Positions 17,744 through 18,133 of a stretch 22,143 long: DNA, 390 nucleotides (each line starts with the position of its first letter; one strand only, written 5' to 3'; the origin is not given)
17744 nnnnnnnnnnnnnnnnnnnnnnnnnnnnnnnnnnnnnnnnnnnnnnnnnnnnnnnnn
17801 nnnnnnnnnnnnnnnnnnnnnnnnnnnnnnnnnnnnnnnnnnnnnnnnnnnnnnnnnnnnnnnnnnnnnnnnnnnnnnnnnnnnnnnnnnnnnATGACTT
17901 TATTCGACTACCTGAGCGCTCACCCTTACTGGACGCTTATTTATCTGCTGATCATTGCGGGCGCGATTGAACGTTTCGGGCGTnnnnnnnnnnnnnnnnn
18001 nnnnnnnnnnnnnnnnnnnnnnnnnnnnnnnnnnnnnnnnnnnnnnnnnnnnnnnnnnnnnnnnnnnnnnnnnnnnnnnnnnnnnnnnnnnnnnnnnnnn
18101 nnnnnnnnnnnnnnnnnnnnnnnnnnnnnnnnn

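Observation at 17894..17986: Unannotated 30-aa transmembrane peptide coupled to the o-spanin stop, where P2 has no gene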

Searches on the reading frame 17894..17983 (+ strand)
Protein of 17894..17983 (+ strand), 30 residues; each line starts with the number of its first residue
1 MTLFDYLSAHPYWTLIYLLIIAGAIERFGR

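Call 8: search_protein_families(library=phrogs, proteins=[window:17894-17983:+], max_evalue=1)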
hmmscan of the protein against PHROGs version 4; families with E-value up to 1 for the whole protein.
seq(30 aa): 0 families

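Call 9: search_protein_families(library=pfam, proteins=[window:17894-17983:+], max_evalue=1)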
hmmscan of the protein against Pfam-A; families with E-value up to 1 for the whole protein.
seq(30 aa): 0 families

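Call 11: search_dna_similar(query=window:17894-17983:+, collection=phages, mode=protein, max_evalue=10, max_rows=60)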
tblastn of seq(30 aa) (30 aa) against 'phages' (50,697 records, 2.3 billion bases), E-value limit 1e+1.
Records with a match: 41; places in all: 41; records where one place covers at least 80% of the query: 41.
Best place of each record, by identity: >=99% 2; <60% 39.
By first word of the organism name: Escherichia 19; Shigella 19; Enterobacter 2; Enterobacteria 1.
By host as written in the record: Shigella flexneri 7; - 3; Escherichia coli 3; Shigella sp. 3; Enterobacter cloacae 2; Shigella flexneri ATCC 12022 2; Shigella sonnei 2; Shigella sp. SF11_50403 2; and 16 more.
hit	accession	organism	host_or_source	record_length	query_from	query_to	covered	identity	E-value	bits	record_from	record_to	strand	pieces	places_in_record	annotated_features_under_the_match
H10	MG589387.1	Enterobacter phage phiT5282H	Enterobacter cloacae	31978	1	30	100%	100.0%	1e-12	63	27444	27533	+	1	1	hypothetical protein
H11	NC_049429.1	Enterobacter phage phiT5282H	Enterobacter cloacae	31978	1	30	100%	100.0%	1e-12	63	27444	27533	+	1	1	hypothetical protein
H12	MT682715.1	Escherichia phage vB_EcoS_Chapo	-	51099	1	30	100%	43.3%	9e-1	30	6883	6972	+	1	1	3'-phosphatase, 5'-polynucleotide kinase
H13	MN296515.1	Shigella phage Sfin-3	Shigella flexneri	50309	1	30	100%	40.0%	3e+0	29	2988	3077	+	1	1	hypothetical protein | 3'-phosphatase, 5'-polynucleotide kinase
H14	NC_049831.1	Shigella phage Sfin-3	Shigella flexneri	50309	1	30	100%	40.0%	3e+0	29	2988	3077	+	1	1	hypothetical protein | polynucleotide kinase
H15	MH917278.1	Shigella phage phi2457T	Shigella flexneri serotype 2a strain ...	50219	1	30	100%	40.0%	3e+0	29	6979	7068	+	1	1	3'-phosphatase, 5'-polynucleotide kinase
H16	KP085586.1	Shigella phage pSf-2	Shigella flexneri ATCC 12022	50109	1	30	100%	40.0%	3e+0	29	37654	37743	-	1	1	hypothetical protein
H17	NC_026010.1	Shigella phage pSf-2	Shigella flexneri ATCC 12022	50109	1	30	100%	40.0%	3e+0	29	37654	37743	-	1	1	polynucleotide kinase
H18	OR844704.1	Escherichia phage ECO104 4-5-2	Escherichia coli O104:H4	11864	1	30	100%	40.0%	3e+0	29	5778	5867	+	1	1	record has no annotation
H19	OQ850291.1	Escherichia phage vB_EcoS_ULIM2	Escherichia sp.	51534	1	30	100%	40.0%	3e+0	29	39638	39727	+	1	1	hypothetical protein | polynucleotide kinase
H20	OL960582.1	Escherichia phage vB_EcoS_SA12KD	Escherichia coli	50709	1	30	100%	40.0%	3e+0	29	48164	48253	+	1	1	polynucleotide kinase/phosphatase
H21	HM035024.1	Shigella phage Shfl1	Shigella flexneri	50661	1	30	100%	40.0%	3e+0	29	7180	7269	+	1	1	putative polynucleotide kinase/phosphatase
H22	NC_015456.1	Shigella phage Shfl1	Shigella flexneri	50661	1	30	100%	40.0%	3e+0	29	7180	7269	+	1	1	polynucleotide kinase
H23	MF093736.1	Shigella phage vB_SsoS-ISF002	Shigella sonnei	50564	1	30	100%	40.0%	3e+0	29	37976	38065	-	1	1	putative morphogenetic protein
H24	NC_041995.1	Shigella phage vB_SsoS-ISF002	Shigella sonnei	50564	1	30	100%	40.0%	3e+0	29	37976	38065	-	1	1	polynucleotide kinase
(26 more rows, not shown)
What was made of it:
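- Tried and rejected: The T1-like phage hits in polynucleotide kinase genes have E of 1-5 and are chance (call 11).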

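Call 36: search_protein_representatives(protein=window:17894-17983:+)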
Query: 30 residues. Proteins with E-value up to 0.001 (for the whole library): 8; up to 1e-10: 1; up to 1e-30: 0. The best 8 are listed.
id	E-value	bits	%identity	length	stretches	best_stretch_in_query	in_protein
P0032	1.2e-11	57.6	100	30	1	1-28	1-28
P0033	9.7e-05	37.0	61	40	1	1-28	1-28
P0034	2.3e-04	35.8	59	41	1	1-27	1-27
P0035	2.5e-04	35.7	48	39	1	1-29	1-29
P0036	3.5e-04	35.3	56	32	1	1-27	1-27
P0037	4.0e-04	35.1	53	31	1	1-30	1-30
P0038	6.3e-04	34.5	58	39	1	1-26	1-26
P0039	6.4e-04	34.5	62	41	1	1-29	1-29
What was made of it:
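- On Unnamed 'HPWWT' phage micro-protein family (delimited in this session): phmmer E 1e-4 to 6e-4 against 1.84e9 proteins (call 36).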

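Call 39: list_cluster_members(proteins=[P0032, P0033, P0034, P0035, P0036, P0037, P0038, P0039])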
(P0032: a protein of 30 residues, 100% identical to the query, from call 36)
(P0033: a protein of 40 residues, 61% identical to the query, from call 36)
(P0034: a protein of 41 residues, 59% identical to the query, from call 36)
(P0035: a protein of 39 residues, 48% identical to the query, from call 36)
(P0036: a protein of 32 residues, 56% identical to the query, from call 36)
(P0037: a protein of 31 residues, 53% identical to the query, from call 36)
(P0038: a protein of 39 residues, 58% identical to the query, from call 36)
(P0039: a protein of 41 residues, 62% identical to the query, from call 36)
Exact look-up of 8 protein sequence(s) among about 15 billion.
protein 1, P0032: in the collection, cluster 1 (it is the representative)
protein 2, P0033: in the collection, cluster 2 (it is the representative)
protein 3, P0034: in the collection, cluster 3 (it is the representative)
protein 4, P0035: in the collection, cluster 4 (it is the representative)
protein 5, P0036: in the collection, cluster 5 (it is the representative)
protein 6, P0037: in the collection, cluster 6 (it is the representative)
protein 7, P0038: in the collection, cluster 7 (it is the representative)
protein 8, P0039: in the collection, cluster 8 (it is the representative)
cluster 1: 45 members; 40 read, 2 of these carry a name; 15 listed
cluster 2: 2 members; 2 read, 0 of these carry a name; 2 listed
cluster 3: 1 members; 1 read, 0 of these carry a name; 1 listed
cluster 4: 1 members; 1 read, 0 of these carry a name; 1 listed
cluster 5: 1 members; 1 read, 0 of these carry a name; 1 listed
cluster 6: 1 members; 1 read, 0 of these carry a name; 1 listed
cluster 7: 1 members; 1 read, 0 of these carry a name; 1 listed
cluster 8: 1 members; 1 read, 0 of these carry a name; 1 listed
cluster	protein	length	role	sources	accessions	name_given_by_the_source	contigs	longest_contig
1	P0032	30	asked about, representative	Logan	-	-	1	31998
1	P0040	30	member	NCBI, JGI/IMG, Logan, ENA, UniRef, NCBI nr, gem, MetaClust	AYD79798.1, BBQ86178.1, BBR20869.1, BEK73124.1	hypothetical protein ESCOCP333M_06665 [Escherichia coli] | hypothetical protein | Uncharacterized protein n=2 Tax=root TaxID=1 RepID=A0A386K4W1_9CAUD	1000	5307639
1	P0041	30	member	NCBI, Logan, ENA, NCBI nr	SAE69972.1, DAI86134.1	Uncharacterised protein [Enterobacter hormaechei]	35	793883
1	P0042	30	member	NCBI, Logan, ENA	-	-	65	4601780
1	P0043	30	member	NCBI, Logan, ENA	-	-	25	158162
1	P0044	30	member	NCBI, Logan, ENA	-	-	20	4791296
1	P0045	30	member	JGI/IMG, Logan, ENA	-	-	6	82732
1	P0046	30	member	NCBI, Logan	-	-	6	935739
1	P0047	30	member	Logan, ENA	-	-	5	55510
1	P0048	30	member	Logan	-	-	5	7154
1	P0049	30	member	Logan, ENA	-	-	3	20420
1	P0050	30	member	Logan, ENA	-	-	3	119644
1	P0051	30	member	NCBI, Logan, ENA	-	-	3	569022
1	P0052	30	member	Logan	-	-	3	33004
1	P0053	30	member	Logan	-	-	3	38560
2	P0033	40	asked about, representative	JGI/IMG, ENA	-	-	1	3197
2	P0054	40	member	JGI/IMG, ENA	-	-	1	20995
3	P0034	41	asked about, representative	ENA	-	-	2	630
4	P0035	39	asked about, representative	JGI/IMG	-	-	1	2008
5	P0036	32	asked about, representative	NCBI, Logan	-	-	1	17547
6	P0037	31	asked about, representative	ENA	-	-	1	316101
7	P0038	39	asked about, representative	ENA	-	-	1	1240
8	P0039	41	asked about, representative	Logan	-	-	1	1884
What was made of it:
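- Checked: The identical peptide is held in NCBI and UniRef as 'hypothetical' or 'uncharacterised' on at least 1000 contigs (call 39).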

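Call 40: find_encoding_contigs(protein=P0037, flank=5000, max_places=2)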
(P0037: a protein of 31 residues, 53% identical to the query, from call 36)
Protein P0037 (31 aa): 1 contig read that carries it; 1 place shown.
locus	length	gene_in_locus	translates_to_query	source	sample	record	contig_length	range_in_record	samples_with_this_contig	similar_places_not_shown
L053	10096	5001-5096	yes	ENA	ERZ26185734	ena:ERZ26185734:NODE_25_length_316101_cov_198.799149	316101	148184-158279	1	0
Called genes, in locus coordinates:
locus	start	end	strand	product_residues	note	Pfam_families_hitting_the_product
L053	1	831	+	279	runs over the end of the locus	PF05929:Phage_GPO_N, PF10123:Mu-like_Pro_N (weak)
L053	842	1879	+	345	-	PF05125:Phage_cap_P2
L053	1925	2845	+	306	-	PF05944:Phage_term_smal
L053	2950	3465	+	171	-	PF05926:Phage_GPL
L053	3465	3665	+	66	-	PF05489:Phage_tail_X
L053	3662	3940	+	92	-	-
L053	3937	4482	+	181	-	PF00959:Phage_lysozyme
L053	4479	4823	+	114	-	PF10828:DUF2570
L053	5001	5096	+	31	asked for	-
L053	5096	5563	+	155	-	PF06891:P2_Phage_GpR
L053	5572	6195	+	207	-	PF05069:Phage_tail_S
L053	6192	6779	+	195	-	PF04717:Phage_base_V, PF18715:Phage_spike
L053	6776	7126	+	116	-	PF04965:GPW_gp25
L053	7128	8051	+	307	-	PF26776:Baseplate_J_N, PF26078:Baseplate_J_M, PF26079:Baseplate_J_C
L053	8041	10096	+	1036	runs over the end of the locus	PF09684:Tail_P2_I, PF02368:Big_2, PF13306:LRR_5 (faint), PF13855:LRR_8 (faint)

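Call 41: find_encoding_contigs(protein=P0036, flank=5000, max_places=2)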
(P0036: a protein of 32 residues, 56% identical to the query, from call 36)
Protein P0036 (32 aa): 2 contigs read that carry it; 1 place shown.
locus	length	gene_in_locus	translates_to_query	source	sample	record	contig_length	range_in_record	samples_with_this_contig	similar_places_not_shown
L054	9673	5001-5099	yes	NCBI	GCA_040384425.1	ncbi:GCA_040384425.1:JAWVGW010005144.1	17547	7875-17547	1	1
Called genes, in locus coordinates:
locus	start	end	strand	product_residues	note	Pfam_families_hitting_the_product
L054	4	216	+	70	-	-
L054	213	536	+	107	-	-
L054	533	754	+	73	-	-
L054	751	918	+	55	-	-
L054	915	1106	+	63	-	-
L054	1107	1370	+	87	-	-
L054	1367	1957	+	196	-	PF22811:Zn_ribbon_NrdR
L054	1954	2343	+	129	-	-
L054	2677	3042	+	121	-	-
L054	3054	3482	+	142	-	-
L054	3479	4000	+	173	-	-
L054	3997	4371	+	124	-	-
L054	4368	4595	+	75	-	-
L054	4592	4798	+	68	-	-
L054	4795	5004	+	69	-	-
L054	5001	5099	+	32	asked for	-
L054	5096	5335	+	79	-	-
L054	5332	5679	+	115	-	-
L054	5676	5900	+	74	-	-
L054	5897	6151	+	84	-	-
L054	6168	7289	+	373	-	-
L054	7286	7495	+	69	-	-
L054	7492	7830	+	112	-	-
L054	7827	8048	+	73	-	-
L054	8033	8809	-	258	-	PF00239:Resolvase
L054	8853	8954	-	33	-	-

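Call 42: find_encoding_contigs(protein=P0054, flank=5000, max_places=2)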
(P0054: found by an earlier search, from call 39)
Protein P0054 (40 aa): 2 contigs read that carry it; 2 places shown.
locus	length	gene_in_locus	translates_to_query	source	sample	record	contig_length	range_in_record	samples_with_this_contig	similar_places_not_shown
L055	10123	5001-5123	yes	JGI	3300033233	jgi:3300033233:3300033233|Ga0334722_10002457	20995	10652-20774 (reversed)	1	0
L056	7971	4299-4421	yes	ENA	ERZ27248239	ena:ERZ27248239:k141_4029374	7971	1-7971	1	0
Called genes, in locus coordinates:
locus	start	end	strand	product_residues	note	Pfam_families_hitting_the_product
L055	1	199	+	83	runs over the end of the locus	-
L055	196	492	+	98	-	-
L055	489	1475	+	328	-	-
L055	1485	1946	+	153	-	PF07499:RuvA_C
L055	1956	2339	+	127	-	-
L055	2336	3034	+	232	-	PF03692:CxxCxxCC (weak)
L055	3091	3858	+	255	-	-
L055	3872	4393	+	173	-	-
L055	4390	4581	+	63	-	-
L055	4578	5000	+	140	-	-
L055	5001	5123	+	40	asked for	-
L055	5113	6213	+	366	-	-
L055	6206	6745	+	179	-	-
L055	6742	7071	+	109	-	-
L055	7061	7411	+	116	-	-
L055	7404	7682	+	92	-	-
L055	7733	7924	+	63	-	-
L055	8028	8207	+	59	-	-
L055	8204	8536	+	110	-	-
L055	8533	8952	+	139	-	-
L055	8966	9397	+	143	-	-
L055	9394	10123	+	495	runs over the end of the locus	PF05872:HerA_C (faint)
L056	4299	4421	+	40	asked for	-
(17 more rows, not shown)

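Call 43: search_protein_families(library=phrogs, proteins=[L055:3091-3858:+, L055:3872-4393:+, L055:4390-4581:+, L055:4578-5000:+, L055:5113-6213:+, L055:6206-6745:+, L054:4368-4595:+, L054:4592-4798:+, L054:4795-5004:+, L054:5096-5335:+], max_evalue=0.01)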
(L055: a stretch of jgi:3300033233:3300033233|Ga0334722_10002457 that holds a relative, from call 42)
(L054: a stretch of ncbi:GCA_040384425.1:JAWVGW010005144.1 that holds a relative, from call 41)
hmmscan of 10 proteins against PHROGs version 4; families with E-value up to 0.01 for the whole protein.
L055:3091-3858:+ (255 aa): 0 families

L055:3872-4393:+ (173 aa): 0 families

L055:4390-4581:+ (63 aa): 0 families

L055:4578-5000:+ (140 aa): 1 family
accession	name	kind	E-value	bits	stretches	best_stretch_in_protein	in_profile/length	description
phrog_23579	-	unknown function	0.0065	17.2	0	59-82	32-55/74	-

L055:5113-6213:+ (366 aa): 0 families

L055:6206-6745:+ (179 aa): 0 families

L054:4368-4595:+ (75 aa): 0 families

L054:4592-4798:+ (68 aa): 3 families
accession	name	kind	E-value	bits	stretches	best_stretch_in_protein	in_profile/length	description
phrog_1374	-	unknown function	6.9e-20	71.6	1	2-67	6-71/89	-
phrog_20229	-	unknown function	0.00022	22.4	1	13-60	2-45/93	-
phrog_6414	-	unknown function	0.00024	22.3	1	15-64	5-58/69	-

L054:4795-5004:+ (69 aa): 0 families

L054:5096-5335:+ (79 aa): 0 families

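Call 47: search_protein_families(library=pfam, proteins=[P0033, P0034, P0035, P0036, P0037, P0038, P0039, P0032], max_evalue=10)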
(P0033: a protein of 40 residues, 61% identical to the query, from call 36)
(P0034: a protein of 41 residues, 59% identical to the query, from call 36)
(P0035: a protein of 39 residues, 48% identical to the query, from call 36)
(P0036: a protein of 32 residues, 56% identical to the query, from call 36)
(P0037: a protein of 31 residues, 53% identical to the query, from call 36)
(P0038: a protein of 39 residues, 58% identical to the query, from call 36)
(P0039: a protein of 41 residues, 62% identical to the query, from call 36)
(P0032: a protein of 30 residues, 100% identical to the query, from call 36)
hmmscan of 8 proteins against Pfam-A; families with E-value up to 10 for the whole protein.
P0033 (40 aa): 0 families

P0034 (41 aa): 0 families

P0035 (39 aa): 0 families

P0036 (32 aa): 0 families

P0037 (31 aa): 0 families

P0038 (39 aa): 0 families

P0039 (41 aa): 1 family
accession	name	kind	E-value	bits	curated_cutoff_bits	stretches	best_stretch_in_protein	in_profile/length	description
PF07589.16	PEP-CTERM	-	1.2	9.8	20.7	1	28-41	12-24/24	PEP-CTERM motif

P0032 (30 aa): 0 families
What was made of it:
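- On Releasin (Mu gp25, DUF2730): Pfam scan found nothing (calls 9, 47).
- Closest known: Phage Mu releasin gp25. Different: No sequence similarity and no Pfam hit (calls 9, 47).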

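Call 48: search_protein_families(library=phrogs, proteins=[P0033, P0034, P0035, P0036, P0037, P0038, P0039, P0032], max_evalue=10)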
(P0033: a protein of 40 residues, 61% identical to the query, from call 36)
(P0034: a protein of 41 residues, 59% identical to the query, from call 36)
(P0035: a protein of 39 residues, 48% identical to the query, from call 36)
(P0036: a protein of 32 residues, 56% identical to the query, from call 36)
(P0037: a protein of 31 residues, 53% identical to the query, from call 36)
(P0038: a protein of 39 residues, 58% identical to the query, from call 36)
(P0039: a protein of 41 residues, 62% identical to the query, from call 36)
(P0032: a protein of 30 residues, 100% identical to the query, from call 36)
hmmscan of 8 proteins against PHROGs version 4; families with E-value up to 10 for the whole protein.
P0033 (40 aa): 2 families
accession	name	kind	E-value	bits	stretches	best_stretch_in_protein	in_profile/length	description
phrog_35889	-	unknown function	0.0031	18.6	1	5-22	7-24/34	-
phrog_6065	-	unknown function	0.33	12.3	1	4-35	6-42/112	-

P0034 (41 aa): 0 families

P0035 (39 aa): 0 families

P0036 (32 aa): 0 families

P0037 (31 aa): 0 families

P0038 (39 aa): 3 families
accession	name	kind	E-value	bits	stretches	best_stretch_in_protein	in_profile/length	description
phrog_23152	-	unknown function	0.011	16.4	1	1-29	1-26/35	-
phrog_29445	-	unknown function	0.047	15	1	2-31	6-35/87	-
phrog_26959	-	unknown function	0.16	13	1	11-30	3-25/38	-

P0039 (41 aa): 0 families

P0032 (30 aa): 0 families

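Call 49: search_protein_families(library=ncbifam, proteins=[P0033, P0034, P0035, P0036, P0037, P0038, P0039, P0032], max_evalue=10)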
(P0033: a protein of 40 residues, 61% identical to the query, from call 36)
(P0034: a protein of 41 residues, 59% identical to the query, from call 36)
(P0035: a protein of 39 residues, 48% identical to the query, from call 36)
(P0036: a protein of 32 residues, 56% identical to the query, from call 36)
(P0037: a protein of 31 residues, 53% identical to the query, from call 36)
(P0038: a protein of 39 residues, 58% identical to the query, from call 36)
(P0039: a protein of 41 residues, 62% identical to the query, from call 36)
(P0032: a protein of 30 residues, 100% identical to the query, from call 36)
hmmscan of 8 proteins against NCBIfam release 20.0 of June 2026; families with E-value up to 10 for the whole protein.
P0033 (40 aa): 0 families

P0034 (41 aa): 1 family
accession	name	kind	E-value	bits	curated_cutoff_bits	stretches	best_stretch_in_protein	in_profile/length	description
NF006550.0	PRK09047.1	equivalog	0.15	11.5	173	1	6-37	54-86/194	RNA polymerase sigma factor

P0035 (39 aa): 0 families

P0036 (32 aa): 0 families

P0037 (31 aa): 0 families

P0038 (39 aa): 4 families
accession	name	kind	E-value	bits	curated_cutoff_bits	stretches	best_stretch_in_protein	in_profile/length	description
TIGR00733.1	TIGR00733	equivalog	0.012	14.1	182.5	1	4-33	83-112/589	OPT family oligopeptide transporter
NF010814.0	PRK14218.1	equivalog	0.018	15.6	134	1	7-34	1-28/133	fluoride efflux transporter CrcB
NF033436.3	SpoVM_broad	equivalog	0.029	14.4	31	1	25-39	12-26/26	stage V sporulation protein SpoVM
NF010791.0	PRK14195.1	equivalog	0.047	14.1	129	1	14-35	2-23/125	fluoride efflux transporter CrcB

P0039 (41 aa): 0 families

P0032 (30 aa): 0 families
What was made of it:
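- Closest known: Bacterial single-pass regulatory micro-proteins. Different: There is no sequence similarity (NCBIfam scan, call 49).
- The peptide has no similarity to any holin, antiholin or releasin (DUF2730) model (calls 8, 9, 47-49).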

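Call 51: find_related_loci(query=A2, collection=viral_contigs, flank=4000)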
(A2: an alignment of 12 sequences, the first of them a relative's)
Query A2 (41 aa) in viral_contigs; peptide patterns used: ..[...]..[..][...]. (x = any residue, [..] = any of these).
43 stretches matched a pattern; 37 encode a relative of the query (tblastn E <= 1e-3); 37 distinct loci.
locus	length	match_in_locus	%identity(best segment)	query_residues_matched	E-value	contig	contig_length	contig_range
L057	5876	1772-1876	51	1-31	4e-9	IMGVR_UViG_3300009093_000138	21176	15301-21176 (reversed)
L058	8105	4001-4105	51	1-31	4e-9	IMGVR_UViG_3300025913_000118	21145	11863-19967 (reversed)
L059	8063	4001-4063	71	1-21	5e-9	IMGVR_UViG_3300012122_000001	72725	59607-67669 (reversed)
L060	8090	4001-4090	57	1-30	9e-9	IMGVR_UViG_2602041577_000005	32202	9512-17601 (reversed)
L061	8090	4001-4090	57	1-30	9e-9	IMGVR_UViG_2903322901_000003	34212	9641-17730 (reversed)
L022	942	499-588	57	1-30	9e-9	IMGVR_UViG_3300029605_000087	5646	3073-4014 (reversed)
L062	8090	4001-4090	57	1-30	9e-9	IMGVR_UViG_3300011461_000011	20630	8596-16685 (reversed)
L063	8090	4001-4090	57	1-30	9e-9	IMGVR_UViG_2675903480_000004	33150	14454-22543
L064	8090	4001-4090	57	1-30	9e-9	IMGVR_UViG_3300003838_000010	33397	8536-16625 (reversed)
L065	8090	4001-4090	57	1-30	9e-9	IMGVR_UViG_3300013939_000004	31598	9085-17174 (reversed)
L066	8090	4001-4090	57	1-30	9e-9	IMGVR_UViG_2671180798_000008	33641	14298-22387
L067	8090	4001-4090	57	1-30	9e-9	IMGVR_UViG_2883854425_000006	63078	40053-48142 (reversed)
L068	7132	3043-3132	57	1-30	9e-9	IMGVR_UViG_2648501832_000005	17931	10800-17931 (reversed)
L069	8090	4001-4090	57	1-30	9e-9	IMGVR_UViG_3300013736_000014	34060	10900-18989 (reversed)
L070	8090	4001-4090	57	1-30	9e-9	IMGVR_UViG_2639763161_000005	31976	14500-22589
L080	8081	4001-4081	52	1-27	6e-8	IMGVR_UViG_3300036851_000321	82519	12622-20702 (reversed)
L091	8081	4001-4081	41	1-27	9e-5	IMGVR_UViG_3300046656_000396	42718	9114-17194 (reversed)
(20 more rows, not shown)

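Call 52: find_homologous_proteins(query=A2, max_evalue=10)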
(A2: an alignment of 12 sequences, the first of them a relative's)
Query A2 (12 sequences) (41 aa, profile of the alignment): 32 proteins with E <= 10 among 47 candidates.
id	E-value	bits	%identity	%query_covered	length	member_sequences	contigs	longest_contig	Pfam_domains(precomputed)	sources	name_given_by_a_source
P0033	1.5e-16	77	47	78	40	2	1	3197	-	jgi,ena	-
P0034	3.3e-16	76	100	100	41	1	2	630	-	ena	-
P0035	1.7e-15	74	45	76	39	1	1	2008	-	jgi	-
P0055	1.7e-15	74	57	73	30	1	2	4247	-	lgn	-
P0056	2.0e-15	74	64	61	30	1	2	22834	-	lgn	-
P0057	3.9e-15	73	64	61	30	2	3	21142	-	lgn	-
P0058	6.6e-15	72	64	61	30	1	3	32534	-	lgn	-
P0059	9.2e-15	72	57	73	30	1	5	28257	-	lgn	-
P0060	9.5e-15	71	53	73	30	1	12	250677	-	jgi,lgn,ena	-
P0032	1.1e-14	71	64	61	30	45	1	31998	-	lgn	-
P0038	1.5e-14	71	44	95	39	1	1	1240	-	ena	-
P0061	1.6e-14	71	57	73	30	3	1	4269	-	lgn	-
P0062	2.3e-14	70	64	61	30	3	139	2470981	-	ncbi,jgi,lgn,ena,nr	ncbi:Uncharacterised protein [Enterobacter cloacae]|jgi:hypothetical protein|nr:Uncharacterised prot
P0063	3.6e-14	70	64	61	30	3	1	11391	-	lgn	-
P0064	3.7e-14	70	64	61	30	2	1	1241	-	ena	-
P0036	1.0e-13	68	50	73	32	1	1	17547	-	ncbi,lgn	-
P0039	2.0e-13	67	50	63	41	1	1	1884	-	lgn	-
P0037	1.1e-12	65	47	73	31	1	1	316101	-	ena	-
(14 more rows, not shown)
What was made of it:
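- On Unnamed 'HPWWT' phage micro-protein family (delimited in this session): Profile E 1e-9 to 1e-16 against 5.8e9 proteins, though that profile includes the members themselves (call 52).
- A profile search gave 32 proteins at E 1e-9 to 1e-16 (call 52).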
